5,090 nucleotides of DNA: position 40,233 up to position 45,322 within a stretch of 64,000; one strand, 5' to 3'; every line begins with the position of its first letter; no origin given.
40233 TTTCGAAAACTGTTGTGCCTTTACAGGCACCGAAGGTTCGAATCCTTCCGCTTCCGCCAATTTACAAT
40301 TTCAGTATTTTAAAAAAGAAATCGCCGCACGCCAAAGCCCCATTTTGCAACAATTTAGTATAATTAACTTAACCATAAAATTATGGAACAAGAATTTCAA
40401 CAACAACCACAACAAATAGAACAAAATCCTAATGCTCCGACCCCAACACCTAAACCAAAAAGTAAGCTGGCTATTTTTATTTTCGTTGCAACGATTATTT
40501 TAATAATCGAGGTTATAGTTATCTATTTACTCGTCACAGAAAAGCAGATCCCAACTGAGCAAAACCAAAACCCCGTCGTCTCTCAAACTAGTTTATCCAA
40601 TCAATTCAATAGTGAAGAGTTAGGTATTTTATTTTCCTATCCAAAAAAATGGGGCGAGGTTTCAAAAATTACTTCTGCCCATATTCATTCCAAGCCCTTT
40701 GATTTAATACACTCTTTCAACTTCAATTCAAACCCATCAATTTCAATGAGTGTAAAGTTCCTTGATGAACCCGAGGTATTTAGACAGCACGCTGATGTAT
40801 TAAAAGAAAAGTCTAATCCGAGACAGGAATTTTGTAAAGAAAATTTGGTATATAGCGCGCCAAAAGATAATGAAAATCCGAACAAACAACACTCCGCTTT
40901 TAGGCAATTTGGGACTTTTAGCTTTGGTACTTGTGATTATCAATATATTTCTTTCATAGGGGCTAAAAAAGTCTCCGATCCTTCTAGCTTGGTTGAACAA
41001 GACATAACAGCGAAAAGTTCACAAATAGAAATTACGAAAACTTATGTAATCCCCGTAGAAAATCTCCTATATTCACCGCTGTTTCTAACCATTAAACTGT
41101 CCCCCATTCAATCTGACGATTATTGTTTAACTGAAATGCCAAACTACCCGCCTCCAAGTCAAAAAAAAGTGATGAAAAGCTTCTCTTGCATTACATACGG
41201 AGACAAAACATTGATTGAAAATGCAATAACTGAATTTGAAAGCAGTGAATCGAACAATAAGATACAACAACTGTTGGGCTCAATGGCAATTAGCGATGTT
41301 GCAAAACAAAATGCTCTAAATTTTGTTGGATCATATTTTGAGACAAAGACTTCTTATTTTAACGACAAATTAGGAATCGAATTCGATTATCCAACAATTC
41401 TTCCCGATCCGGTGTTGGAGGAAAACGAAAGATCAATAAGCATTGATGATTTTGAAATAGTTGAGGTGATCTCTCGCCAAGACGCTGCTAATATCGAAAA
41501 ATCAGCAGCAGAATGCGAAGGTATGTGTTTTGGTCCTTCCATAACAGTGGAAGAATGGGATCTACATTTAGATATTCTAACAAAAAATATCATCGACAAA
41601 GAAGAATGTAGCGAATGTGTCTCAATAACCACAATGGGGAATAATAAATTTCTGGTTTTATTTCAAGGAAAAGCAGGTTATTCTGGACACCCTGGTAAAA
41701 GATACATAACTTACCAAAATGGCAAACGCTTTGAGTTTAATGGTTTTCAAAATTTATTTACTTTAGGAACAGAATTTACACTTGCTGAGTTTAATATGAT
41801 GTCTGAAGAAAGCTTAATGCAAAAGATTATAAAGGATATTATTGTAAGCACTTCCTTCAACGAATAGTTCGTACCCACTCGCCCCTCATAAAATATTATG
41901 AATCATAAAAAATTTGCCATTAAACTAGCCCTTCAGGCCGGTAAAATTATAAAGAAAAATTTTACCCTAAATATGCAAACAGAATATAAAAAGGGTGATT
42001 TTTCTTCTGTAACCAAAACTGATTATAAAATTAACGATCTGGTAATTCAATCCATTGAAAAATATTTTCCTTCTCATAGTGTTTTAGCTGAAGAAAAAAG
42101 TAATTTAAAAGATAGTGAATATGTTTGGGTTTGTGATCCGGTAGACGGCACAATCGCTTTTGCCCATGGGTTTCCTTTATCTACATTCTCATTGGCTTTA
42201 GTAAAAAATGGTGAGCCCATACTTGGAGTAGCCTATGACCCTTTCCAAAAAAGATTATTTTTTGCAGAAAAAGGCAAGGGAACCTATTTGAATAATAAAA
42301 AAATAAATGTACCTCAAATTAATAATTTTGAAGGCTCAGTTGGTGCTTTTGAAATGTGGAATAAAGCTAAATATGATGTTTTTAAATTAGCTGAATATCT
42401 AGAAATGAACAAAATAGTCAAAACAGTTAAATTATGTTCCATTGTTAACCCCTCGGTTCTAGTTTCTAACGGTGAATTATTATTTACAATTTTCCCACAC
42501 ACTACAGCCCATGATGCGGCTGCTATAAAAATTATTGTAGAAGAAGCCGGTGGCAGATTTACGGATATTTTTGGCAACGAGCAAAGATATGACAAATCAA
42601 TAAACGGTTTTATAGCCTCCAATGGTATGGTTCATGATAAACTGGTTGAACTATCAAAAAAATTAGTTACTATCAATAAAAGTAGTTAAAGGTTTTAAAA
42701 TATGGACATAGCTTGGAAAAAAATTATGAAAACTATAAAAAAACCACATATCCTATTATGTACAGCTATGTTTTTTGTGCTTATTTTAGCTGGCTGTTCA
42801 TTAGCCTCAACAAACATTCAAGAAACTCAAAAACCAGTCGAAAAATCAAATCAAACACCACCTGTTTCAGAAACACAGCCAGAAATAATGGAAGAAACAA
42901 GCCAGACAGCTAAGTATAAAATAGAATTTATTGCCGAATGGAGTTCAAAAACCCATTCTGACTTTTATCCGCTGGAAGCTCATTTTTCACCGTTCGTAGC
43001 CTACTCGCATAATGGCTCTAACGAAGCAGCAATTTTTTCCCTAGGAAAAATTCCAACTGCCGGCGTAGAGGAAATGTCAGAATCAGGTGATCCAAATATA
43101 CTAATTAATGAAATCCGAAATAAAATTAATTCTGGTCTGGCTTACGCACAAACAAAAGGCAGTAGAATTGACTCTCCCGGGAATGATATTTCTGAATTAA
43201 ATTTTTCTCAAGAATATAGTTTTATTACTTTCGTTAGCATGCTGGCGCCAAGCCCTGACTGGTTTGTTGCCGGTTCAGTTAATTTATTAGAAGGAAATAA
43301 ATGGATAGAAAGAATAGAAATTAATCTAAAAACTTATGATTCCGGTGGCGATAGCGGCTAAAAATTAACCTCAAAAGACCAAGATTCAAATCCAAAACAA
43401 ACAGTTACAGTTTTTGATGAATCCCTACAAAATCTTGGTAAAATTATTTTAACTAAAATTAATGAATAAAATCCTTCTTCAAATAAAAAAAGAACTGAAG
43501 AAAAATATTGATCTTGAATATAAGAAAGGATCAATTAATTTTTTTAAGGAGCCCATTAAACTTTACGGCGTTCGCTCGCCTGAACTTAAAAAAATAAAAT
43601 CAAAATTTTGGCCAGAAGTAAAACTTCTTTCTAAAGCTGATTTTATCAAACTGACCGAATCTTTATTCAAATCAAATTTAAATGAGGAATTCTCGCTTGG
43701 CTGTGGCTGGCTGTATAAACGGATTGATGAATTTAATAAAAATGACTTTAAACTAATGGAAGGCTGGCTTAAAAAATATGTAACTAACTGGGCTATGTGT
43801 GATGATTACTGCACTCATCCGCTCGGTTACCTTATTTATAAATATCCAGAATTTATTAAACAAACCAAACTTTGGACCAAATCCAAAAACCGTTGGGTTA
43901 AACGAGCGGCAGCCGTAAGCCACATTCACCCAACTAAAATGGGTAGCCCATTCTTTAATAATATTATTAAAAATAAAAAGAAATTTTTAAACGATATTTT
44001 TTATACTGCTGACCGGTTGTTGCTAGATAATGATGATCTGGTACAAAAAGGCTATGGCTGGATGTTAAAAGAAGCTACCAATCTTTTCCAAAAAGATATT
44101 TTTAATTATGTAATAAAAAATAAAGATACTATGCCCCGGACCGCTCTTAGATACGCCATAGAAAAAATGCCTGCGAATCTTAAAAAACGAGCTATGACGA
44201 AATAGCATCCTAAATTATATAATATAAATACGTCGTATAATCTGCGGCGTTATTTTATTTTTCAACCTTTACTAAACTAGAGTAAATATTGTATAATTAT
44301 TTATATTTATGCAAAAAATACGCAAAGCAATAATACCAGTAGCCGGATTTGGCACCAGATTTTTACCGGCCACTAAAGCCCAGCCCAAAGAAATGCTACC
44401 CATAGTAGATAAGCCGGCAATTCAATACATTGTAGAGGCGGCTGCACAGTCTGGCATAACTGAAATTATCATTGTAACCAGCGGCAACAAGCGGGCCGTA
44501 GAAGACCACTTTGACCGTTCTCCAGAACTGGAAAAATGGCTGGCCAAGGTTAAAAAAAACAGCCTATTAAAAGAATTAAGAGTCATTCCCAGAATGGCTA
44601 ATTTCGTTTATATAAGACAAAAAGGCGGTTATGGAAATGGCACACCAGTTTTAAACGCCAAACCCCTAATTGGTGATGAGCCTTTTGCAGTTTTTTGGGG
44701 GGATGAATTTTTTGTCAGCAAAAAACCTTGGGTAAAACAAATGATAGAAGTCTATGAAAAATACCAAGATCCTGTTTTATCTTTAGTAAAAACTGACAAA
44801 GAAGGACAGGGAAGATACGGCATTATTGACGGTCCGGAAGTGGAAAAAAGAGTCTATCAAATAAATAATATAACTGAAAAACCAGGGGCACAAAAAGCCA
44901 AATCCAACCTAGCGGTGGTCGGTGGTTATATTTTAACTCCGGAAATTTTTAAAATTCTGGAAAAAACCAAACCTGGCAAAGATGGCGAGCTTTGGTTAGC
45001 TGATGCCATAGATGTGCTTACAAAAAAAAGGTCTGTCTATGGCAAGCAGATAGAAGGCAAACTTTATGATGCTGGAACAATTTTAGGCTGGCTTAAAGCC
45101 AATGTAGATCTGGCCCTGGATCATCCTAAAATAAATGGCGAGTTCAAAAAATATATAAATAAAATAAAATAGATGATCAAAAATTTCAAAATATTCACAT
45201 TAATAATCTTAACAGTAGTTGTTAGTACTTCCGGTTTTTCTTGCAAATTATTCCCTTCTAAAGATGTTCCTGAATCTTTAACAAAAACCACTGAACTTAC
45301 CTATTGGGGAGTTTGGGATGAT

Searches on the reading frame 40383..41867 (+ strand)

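Call 7: search_protein_families(library=pfam, proteins=[window:40383-41867:+], max_evalue=0.001)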
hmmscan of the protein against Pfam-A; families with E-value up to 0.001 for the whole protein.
window:40383-41867:+ (494 aa): 1 family
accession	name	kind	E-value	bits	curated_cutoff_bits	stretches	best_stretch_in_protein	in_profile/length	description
PF18933.6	PsbP_2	-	5.4e-05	23.7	27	1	38-103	4-75/184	PsbP-like protein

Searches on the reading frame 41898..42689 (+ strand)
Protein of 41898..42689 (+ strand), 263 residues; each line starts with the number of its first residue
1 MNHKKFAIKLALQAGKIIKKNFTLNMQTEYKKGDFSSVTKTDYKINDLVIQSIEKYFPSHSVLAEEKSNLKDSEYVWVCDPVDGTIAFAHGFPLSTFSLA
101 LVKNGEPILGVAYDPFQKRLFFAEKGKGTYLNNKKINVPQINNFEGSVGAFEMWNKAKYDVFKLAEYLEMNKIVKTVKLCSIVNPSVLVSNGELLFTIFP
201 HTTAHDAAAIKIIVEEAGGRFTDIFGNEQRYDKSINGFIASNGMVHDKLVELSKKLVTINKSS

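Call 7: search_protein_families(library=pfam, proteins=[window:41898-42689:+], max_evalue=0.001)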
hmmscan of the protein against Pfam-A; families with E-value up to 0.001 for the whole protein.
window:41898-42689:+ (263 aa): 1 family
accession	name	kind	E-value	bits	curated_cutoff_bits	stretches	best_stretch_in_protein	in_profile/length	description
PF00459.30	Inositol_P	-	1e-45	156.8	27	1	5-255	7-268/271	Inositol monophosphatase family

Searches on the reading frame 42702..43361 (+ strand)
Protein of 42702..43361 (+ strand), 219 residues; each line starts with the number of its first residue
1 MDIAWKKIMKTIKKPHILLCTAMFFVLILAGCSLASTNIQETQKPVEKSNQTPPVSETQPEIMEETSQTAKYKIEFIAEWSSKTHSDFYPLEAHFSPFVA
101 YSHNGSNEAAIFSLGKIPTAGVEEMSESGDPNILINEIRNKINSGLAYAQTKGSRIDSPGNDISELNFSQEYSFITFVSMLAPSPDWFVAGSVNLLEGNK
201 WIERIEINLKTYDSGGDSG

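Call 7: search_protein_families(library=pfam, proteins=[window:42702-43361:+], max_evalue=0.001)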
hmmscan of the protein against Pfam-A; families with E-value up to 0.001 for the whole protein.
window:42702-43361:+ (219 aa): 1 family
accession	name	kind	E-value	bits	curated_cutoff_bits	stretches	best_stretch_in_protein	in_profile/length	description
PF06468.19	Spond_N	-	8.8e-27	94.9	24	1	70-219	1-153/194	Spondin_N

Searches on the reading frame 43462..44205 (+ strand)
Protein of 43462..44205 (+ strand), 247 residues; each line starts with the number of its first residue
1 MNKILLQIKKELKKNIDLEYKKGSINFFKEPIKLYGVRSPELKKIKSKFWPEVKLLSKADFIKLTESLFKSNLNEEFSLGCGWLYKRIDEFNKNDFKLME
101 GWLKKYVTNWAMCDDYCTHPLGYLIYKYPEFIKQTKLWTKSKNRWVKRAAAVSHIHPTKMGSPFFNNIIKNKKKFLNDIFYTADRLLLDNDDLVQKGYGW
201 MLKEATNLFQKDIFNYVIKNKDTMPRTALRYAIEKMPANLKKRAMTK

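Call 7: search_protein_families(library=pfam, proteins=[window:43462-44205:+], max_evalue=0.001)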
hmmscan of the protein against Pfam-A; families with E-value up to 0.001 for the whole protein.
window:43462-44205:+ (247 aa): 1 family
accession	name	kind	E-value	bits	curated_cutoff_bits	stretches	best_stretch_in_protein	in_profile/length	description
PF08713.17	DNA_alkylation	-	4.9e-51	173.9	21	1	8-236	1-213/213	DNA alkylation repair enzyme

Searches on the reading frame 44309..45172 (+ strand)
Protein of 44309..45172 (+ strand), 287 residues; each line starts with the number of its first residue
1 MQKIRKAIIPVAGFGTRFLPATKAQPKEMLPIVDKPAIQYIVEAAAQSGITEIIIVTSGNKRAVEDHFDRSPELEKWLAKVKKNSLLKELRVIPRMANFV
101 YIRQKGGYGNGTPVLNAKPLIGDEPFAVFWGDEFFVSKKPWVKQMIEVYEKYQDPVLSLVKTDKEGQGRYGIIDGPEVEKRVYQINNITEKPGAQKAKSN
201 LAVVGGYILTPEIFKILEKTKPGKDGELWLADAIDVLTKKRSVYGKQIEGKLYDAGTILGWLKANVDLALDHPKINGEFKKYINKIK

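Call 55: search_protein_families(library=pfam, proteins=[window:44309-45172:+], max_evalue=0.0001)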
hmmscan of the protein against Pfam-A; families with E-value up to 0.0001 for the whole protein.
window:44309-45172:+ (287 aa): 2 families
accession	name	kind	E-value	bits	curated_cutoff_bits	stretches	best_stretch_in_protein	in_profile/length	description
PF00483.29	NTP_transferase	-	3.7e-28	99.2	21.2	1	6-268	1-242/245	Nucleotidyl transferase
PF12804.13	NTP_transf_3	-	3e-05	24.7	27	1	7-67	1-54/160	MobA-like NTP transferase domain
